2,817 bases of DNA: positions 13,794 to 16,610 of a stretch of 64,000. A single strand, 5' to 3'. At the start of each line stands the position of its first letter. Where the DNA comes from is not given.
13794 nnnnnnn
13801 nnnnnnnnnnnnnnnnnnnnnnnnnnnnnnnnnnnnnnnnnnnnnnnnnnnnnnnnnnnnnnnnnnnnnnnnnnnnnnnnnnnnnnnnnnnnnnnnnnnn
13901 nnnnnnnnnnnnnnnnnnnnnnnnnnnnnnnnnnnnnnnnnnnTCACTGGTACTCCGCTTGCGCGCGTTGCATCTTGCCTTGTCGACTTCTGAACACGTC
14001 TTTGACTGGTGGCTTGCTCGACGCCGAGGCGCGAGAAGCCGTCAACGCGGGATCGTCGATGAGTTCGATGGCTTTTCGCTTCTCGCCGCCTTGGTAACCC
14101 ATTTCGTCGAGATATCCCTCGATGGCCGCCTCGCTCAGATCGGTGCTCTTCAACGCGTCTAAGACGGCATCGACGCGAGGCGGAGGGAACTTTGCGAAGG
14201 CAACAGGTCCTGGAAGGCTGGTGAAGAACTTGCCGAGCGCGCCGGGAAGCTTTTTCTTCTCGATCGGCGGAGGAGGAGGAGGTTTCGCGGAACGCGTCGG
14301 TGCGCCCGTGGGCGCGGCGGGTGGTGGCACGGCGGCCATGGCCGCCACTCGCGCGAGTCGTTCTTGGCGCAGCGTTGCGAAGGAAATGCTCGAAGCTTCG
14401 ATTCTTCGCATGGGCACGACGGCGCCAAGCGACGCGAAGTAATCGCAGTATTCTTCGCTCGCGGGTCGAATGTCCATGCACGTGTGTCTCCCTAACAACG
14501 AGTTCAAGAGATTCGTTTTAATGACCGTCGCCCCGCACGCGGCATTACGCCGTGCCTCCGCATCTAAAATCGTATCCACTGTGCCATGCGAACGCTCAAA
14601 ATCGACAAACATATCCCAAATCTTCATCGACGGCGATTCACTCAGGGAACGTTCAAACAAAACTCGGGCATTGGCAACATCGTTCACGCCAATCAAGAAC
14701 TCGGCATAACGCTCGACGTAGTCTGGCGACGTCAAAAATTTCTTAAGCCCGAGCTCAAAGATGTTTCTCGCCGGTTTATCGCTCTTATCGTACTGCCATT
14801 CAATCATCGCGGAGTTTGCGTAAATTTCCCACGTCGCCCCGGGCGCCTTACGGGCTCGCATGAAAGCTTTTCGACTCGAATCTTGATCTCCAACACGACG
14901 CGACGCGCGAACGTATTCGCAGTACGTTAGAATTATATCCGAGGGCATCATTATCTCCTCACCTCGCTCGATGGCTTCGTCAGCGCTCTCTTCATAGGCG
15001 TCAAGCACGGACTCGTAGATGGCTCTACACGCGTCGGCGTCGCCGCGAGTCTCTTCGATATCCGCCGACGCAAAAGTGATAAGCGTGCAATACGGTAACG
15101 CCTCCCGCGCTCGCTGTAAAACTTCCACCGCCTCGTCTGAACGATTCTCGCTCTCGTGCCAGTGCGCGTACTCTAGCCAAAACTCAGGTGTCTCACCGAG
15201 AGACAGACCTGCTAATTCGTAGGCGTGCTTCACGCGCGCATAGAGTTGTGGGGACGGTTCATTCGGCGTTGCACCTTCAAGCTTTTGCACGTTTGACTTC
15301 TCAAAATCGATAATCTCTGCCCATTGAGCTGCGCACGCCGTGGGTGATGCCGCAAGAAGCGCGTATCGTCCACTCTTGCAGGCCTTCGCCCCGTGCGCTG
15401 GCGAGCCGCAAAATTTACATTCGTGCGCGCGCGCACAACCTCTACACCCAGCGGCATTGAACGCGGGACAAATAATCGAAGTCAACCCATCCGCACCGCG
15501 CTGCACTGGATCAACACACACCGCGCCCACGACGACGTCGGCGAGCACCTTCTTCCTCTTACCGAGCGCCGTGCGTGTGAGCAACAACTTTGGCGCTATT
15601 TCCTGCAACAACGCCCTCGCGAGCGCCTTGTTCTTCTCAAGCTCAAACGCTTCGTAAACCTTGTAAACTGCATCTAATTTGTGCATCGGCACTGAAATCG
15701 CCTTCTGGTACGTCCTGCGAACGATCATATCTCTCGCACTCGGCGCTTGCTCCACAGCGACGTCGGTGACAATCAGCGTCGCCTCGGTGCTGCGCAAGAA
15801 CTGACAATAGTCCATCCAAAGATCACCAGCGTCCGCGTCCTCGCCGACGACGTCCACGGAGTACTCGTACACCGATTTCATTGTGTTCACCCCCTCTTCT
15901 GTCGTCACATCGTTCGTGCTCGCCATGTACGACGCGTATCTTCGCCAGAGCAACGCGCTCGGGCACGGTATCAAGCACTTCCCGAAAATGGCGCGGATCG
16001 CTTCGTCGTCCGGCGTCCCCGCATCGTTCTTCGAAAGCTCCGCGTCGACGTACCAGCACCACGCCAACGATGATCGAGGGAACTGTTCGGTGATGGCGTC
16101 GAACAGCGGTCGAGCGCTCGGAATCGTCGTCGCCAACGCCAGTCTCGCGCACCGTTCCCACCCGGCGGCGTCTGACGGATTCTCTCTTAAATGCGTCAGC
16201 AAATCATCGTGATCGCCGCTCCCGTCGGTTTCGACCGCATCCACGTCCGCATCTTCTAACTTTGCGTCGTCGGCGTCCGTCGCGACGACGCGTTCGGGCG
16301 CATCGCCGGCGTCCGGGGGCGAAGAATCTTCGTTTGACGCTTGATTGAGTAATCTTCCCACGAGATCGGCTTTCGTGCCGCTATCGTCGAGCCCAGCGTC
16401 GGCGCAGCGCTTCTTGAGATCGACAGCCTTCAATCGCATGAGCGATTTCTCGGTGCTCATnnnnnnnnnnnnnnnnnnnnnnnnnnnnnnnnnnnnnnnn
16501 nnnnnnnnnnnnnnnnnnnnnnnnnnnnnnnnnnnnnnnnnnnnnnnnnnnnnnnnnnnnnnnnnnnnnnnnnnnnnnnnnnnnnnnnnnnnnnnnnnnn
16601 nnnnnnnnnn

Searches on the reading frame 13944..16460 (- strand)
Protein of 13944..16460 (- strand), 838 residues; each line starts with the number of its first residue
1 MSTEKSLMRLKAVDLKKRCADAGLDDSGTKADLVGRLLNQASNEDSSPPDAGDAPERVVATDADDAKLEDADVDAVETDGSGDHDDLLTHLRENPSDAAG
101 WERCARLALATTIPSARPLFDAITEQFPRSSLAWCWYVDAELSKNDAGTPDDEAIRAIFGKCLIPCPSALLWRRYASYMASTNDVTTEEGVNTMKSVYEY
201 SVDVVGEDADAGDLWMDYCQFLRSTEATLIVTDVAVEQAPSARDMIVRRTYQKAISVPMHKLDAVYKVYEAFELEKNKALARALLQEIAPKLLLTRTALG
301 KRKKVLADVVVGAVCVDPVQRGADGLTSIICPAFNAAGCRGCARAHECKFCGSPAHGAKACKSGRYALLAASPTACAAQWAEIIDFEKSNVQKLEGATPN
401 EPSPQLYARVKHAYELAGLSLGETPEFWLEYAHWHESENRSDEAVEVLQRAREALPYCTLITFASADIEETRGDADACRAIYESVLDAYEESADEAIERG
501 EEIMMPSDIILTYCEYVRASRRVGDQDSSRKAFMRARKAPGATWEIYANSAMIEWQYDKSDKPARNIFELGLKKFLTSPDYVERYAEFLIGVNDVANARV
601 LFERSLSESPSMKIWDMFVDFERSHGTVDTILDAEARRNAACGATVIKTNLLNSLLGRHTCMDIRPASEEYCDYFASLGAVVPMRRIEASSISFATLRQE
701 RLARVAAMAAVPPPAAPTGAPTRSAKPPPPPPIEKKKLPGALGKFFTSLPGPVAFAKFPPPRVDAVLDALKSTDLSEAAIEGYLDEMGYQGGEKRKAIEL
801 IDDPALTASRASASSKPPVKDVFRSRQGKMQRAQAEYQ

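Call 31: find_encoding_contigs(protein=window:13944-16460:-, flank=10000, max_places=1)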
Protein window:13944-16460:- (838 aa): 2 contigs read that carry it; 1 place shown.
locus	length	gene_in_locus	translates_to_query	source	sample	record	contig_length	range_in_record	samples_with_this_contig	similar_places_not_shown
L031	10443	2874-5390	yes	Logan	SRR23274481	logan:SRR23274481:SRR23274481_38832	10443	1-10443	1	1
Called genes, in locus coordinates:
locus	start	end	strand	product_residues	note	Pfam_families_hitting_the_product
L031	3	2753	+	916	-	?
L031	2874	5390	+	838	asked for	PF02037:SAP (weak), PF05843:Suf, PF13428:TPR_14 (faint), PF23233:HAT_Syf1_CNRKL1_N (faint), PF23240:HAT_PRP39_N, PF23241:HAT_PRP39_C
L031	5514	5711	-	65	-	PF00240:ubiquitin, PF11976:Rad60-SLD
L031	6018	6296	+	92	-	PF08293:MRP-S33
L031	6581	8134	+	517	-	PF00929:RNase_T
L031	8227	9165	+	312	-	-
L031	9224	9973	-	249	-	PF00154:RecA_N, PF08423:Rad51, PF13481:AAA_25, PF06745:ATPase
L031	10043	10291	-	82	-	PF14520:HHH_5 (weak)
